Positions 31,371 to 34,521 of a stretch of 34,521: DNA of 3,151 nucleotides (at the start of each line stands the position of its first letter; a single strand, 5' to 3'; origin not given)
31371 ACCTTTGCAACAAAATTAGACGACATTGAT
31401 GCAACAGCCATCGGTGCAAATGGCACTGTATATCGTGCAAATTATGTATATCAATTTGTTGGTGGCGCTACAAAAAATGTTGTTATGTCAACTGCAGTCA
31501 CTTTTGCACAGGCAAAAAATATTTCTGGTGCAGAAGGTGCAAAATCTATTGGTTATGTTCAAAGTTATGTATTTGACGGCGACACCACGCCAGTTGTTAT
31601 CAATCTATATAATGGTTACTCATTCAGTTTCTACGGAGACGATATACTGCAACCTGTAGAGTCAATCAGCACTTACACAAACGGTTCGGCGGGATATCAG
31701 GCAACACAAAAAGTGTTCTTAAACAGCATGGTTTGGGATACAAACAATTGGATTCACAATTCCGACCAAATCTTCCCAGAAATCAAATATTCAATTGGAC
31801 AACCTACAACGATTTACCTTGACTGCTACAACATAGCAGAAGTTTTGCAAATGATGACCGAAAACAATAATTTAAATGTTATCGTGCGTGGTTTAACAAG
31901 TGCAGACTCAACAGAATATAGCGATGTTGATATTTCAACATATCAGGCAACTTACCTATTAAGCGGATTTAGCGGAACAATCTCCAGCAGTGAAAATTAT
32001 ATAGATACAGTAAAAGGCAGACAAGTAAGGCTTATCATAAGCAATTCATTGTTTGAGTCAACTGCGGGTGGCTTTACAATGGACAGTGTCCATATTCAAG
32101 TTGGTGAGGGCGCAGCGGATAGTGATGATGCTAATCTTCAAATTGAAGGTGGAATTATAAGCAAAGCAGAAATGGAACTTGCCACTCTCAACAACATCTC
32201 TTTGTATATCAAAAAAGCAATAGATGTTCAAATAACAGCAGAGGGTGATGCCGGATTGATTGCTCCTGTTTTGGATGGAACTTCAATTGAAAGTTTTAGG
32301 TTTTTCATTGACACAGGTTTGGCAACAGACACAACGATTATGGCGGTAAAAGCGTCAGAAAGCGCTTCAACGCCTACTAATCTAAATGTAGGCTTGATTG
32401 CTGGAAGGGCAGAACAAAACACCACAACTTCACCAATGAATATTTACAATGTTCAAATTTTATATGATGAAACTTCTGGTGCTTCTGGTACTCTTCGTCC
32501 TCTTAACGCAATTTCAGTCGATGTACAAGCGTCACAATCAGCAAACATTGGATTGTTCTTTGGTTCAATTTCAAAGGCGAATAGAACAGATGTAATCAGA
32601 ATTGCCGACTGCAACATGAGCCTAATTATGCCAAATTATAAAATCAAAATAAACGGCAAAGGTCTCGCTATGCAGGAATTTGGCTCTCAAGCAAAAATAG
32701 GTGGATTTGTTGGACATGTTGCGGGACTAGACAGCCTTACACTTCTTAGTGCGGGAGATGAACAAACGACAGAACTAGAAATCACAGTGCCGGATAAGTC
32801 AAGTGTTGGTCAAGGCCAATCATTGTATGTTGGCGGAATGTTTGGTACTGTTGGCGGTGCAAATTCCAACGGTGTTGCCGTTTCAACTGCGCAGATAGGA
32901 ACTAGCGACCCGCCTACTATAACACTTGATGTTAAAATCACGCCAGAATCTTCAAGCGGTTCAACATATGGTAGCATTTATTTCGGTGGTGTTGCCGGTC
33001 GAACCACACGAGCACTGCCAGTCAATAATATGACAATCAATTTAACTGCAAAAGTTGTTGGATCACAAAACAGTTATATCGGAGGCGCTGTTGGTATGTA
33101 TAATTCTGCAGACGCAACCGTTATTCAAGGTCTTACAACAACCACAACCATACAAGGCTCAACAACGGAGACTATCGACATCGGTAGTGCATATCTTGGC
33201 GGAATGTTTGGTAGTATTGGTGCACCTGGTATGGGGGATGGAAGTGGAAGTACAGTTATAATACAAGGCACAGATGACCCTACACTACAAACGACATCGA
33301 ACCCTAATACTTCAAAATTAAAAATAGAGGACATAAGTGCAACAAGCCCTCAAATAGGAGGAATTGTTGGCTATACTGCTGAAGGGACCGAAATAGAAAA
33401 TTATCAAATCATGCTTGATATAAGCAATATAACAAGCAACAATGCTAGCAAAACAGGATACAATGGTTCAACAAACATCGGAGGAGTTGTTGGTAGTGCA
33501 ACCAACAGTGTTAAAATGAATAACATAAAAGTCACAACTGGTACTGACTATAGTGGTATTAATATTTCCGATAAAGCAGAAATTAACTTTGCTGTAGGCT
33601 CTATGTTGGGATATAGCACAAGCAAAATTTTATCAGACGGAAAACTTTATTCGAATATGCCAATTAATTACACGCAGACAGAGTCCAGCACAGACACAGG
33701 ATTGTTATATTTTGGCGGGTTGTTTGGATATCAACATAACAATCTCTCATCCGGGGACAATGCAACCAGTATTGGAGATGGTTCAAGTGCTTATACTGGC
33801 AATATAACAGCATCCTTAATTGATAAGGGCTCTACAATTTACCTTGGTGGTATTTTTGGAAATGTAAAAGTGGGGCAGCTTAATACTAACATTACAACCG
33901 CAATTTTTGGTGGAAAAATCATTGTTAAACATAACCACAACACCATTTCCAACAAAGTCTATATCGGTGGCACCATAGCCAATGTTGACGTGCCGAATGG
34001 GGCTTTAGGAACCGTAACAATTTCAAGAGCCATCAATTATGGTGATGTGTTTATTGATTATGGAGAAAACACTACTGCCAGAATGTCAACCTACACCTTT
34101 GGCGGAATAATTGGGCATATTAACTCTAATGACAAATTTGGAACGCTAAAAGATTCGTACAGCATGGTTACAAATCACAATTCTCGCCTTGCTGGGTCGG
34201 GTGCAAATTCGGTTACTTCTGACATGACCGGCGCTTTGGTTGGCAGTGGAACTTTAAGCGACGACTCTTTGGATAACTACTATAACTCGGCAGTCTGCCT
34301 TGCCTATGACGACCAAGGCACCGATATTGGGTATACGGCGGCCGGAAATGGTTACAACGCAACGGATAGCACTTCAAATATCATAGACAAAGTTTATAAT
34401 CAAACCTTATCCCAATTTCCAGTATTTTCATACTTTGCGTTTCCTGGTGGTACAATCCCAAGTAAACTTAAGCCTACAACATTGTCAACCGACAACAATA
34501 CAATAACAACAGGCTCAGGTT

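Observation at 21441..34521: Unlisted giant ORF: a lipoprotein gene of more than 4,360 codons running off the right edge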

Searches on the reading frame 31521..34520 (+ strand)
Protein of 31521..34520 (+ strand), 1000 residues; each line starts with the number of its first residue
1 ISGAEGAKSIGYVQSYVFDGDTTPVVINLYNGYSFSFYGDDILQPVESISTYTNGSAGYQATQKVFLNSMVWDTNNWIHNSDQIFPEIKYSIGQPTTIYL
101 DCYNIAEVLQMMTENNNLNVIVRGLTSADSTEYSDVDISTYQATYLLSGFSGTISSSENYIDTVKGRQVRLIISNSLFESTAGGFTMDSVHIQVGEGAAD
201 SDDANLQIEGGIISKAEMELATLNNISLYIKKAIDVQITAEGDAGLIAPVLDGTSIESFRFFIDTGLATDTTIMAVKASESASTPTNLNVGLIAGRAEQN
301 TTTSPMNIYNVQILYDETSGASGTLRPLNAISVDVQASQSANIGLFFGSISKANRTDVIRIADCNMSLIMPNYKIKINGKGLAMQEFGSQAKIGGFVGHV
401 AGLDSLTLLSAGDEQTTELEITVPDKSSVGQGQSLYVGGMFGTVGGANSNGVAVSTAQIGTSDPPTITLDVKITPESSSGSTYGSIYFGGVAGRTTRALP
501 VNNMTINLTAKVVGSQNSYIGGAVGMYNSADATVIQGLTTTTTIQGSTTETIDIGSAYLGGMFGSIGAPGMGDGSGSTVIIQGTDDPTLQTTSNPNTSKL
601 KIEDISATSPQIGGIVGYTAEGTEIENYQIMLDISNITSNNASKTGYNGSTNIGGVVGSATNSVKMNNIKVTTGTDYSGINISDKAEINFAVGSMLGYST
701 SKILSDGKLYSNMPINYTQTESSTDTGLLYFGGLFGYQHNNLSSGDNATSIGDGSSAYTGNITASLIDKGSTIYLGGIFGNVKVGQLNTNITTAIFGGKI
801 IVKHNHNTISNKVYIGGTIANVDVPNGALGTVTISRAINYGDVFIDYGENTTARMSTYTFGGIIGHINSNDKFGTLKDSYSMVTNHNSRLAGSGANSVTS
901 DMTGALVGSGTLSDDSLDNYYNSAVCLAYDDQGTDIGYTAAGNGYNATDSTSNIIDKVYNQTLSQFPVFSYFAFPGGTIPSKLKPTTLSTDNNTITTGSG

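Call 21: find_homologous_proteins(query=window:31521-34520:+)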
Query window:31521-34520:+: 8000 candidates shared short words with the query, none scored E <= 0.001.
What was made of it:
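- Tried and rejected: The C-terminal 1,000 aa found nothing in the word-indexed protein search (call 21).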

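Call 44: search_protein_representatives(protein=window:31641-34520:+)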
Query: 960 residues. Proteins with E-value up to 0.001 (for the whole library): 6; up to 1e-10: 4; up to 1e-30: 4. The best 6 are listed.
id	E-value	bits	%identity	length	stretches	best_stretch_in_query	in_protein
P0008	3.5e-168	578.1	47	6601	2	3-494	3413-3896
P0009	1.1e-99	351.5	40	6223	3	3-430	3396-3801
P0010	1.6e-96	341.0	42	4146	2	6-411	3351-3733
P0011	1.5e-81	291.5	39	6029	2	3-414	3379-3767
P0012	1.3e-07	46.8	42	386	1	12-98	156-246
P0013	1.6e-04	36.6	33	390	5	390-430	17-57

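Call 46: search_protein_families(library=pfam, proteins=[P0012, P0013], max_evalue=0.01)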
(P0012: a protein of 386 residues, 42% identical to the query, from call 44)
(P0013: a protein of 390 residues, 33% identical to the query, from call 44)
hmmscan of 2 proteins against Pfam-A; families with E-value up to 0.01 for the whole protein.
P0012 (386 aa): 1 family
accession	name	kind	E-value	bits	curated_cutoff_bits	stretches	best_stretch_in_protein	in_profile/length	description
PF21497.3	TcpC-like_C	-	0.0088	16.7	27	0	135-204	3-71/109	Conjugal transfer protein-like, C-terminal domain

P0013 (390 aa): 2 families
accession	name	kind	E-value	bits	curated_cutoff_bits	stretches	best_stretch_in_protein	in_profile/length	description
PF17164.10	DUF5122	-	1.9e-12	47.6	27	0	238-256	6-24/36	Domain of unknown function (DUF5122) beta-propeller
PF12768.13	Rax2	-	0.0018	18.1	28.8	0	214-299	16-96/254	Rax2 C-terminal beta propeller domain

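Call 47: find_encoding_contigs(protein=P0008, flank=10000)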
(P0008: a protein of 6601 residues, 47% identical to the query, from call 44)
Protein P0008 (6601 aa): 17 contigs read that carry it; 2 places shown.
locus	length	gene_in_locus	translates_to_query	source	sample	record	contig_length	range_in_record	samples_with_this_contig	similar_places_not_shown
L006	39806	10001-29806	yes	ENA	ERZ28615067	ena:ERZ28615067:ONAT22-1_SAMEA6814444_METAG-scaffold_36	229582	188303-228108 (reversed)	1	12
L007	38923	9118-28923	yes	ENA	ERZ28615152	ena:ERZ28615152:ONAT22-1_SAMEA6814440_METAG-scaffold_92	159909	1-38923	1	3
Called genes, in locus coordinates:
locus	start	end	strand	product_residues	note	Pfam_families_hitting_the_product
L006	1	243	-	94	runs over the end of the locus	PF01381:HTH_3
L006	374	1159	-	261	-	PF00903:Glyoxalase (weak), PF22677:Ble-like_N (weak), PF04266:ASCH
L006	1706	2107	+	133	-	PF08769:Spo0A_C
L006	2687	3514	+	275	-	PF01522:Polysacc_deac_1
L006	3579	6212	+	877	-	PF01841:Transglut_core (weak)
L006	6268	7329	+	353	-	PF00924:MS_channel_2nd, PF21082:MS_channel_3rd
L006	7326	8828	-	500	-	PF01676:Metalloenzyme, PF06415:iPGM_N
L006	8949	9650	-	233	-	PF01171:ATP_bind_3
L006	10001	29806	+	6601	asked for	-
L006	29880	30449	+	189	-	-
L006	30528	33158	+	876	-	PF01326:PPDK_N, PF00391:PEP-utilizers, PF02896:PEP-utilizers_C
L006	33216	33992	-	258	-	PF04298:Zn_peptidase_2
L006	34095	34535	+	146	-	-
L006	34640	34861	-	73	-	PF06257:VEG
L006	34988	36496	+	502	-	PF12673:SipL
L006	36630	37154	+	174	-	PF09551:Spore_II_R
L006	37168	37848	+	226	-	PF01471:PG_binding_1, PF07486:Hydrolase_2, PF00397:WW (weak)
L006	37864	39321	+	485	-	PF20769:YPEB_N, PF14620:YPEB_PepSY1-2, PF03413:PepSY (faint)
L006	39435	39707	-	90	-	PF04026:SpoVG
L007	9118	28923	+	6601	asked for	-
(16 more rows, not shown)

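Call 51: search_protein_families(library=pfam, proteins=[L006:22901-24850:+, L006:24551-26500:+, L006:26201-28150:+, L006:27851-29803:+, L006:29880-30446:+], max_evalue=1)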
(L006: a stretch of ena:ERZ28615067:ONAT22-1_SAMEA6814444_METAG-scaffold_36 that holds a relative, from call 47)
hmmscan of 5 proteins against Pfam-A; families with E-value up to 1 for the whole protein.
L006:22901-24850:+ (650 aa): 2 families
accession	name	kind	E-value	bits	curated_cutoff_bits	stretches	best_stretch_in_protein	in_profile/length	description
PF05342.19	Peptidase_M26_N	-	2.4e-05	24.2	27.7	1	487-548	191-250/250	M26 IgA1-specific Metallo-endopeptidase N-terminal region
PF02890.19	DUF226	-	0.24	11.9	25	1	243-296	63-117/139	Borrelia family of unknown function DUF226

L006:24551-26500:+ (650 aa): 3 families
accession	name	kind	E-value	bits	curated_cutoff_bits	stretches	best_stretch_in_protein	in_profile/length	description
PF12374.13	Dmrt1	-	0.093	13.6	22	1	512-564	15-64/71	Double-sex mab3 related transcription factor 1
PF13306.12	LRR_5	-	0.12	12.7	27.7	1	348-387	5-45/127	BspA type Leucine rich repeat region (6 copies)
PF07581.17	Glug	-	0.35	11.8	20.5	0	38-57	2-24/28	The GLUG motif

L006:26201-28150:+ (650 aa): 0 families

L006:27851-29803:+ (651 aa): 0 families

L006:29880-30446:+ (189 aa): 1 family
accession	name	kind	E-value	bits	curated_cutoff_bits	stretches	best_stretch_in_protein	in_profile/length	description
PF22714.1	SNaCT8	-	0.039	14.4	27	1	5-73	49-117/164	Short NACHT-associated C-Terminal domain, family 8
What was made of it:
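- On Peptidase M26 (IgA1-specific metalloendopeptidase, ZmpA/B/C): Only a weak, sub-threshold Peptidase_M26_N hit (24.2 against 27.7) was found, in P0008 (call 51).
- Peptidase_M26_N gives a weak hit in P0008 (call 51).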

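Call 52: search_solved_structures(query=L006:22901-29803:+, max_evalue=1)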
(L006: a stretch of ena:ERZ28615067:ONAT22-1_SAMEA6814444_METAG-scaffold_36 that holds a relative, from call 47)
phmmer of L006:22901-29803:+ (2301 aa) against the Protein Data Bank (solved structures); distinct sequences matched with E-value up to 1: 0.
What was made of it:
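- On Polymorphic toxin / contact-dependent inhibition systems: The P0008 C-terminal 2,300 aa have no toxin family hit (calls 51, 52).
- The last 2,300 aa of P0008 have no toxin, Rhs, LXG or pretoxin domain (calls 51, 52).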

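Call 58: find_encoding_contigs(protein=P0009, flank=6000, max_places=2)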
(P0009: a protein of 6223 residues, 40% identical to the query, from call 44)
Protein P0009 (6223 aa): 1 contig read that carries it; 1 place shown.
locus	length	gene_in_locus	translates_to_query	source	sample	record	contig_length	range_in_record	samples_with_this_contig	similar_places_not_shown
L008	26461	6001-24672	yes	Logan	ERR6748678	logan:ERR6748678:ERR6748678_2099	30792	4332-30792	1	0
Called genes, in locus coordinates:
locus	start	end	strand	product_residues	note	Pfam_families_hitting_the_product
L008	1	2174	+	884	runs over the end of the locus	PF01841:Transglut_core (faint)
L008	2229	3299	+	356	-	PF00924:MS_channel_2nd, PF21082:MS_channel_3rd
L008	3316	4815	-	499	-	PF01676:Metalloenzyme, PF06415:iPGM_N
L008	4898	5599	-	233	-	PF01171:ATP_bind_3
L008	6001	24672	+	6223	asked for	-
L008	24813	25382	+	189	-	-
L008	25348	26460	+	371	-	?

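Call 59: find_encoding_contigs(protein=P0010, flank=6000, max_places=2)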
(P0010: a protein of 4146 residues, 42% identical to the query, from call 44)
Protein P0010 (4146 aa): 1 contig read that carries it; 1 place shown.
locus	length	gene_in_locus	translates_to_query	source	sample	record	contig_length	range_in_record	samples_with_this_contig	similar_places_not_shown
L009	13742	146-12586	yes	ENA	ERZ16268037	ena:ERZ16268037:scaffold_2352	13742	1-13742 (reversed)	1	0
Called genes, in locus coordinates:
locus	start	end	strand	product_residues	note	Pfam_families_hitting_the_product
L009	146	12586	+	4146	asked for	-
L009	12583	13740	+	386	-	?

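Call 60: find_encoding_contigs(protein=P0011, flank=6000, max_places=2)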
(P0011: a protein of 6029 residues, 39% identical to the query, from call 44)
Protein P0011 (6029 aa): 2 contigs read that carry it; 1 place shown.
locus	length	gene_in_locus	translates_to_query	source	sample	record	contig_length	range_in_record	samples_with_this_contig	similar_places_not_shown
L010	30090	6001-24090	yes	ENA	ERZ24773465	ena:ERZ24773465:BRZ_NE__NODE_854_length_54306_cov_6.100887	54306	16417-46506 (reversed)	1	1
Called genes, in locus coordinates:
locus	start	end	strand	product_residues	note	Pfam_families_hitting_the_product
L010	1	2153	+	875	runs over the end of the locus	PF01841:Transglut_core (weak)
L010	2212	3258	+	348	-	PF00924:MS_channel_2nd, PF21082:MS_channel_3rd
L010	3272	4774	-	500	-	PF01676:Metalloenzyme, PF06415:iPGM_N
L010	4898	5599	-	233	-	PF01171:ATP_bind_3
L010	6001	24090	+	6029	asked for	-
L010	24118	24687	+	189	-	-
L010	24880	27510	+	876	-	PF01326:PPDK_N, PF00391:PEP-utilizers, PF02896:PEP-utilizers_C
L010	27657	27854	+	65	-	PF01192:RNA_pol_Rpb6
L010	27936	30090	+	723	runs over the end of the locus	PF17764:PriA_3primeBD, PF00270:DEAD, PF04851:ResIII, PF18319:Zn_ribbon_PriA, PF00271:Helicase_C, PF18074:PriA_C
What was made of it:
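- P0009 is 6,223 aa and P0011 is 6,029 aa, both intact (calls 58, 60).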

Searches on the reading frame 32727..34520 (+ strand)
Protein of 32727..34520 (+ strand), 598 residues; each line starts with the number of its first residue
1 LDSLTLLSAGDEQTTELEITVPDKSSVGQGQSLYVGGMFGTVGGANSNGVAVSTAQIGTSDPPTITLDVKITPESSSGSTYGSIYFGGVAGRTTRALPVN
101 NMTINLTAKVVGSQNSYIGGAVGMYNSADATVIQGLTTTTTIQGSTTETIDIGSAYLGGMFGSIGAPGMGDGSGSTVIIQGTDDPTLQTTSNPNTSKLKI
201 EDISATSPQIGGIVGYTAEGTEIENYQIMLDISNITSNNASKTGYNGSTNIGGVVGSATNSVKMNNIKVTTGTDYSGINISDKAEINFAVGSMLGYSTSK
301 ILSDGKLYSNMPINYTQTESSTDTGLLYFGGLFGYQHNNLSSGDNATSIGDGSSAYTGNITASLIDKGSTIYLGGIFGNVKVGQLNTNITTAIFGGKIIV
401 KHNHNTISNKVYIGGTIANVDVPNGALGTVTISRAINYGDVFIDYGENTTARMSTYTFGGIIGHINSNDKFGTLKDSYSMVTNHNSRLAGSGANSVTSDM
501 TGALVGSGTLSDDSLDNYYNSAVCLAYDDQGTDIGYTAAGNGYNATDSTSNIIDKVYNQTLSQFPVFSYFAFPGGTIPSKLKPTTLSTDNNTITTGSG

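Call 10: search_protein_families(library=pfam, proteins=[window:32727-34520:+], max_evalue=10)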
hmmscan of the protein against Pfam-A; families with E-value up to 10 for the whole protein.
window:32727-34520:+ (598 aa): 2 families
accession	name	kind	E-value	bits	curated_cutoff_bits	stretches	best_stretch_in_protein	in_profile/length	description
PF22579.2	Cbm74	-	0.038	14.2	27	0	248-277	11-40/64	Carbohydrate binding module-like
PF07581.17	Glug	-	8.1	7.5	20.5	2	247-261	1-17/28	The GLUG motif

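Call 19: find_related_loci(query=window:33021-34520:+, collection=genome_contigs, flank=10000)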
Query window:33021-34520:+ (500 aa) in genome_contigs; peptide patterns used: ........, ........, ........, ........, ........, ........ (x = any residue, [..] = any of these).
70 stretches matched a pattern, but none encodes a relative of the query by tblastn (E <= 1e-3).

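Call 20: find_related_loci(query=window:33021-34520:+, collection=metagenome_contigs, flank=10000)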
Query window:33021-34520:+ (500 aa) in metagenome_contigs; peptide patterns used: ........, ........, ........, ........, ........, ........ (x = any residue, [..] = any of these).
146 stretches matched a pattern, but none encodes a relative of the query by tblastn (E <= 1e-3).
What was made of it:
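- Tried and rejected: The C-terminal 500 aa found no relatives in genome_contigs or metagenome_contigs (calls 19, 20).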

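Call 96: search_protein_families(library=phrogs, proteins=[window:32727-34520:+], max_evalue=0.01)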
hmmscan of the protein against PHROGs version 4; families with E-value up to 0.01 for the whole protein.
window:32727-34520:+ (598 aa): 0 families
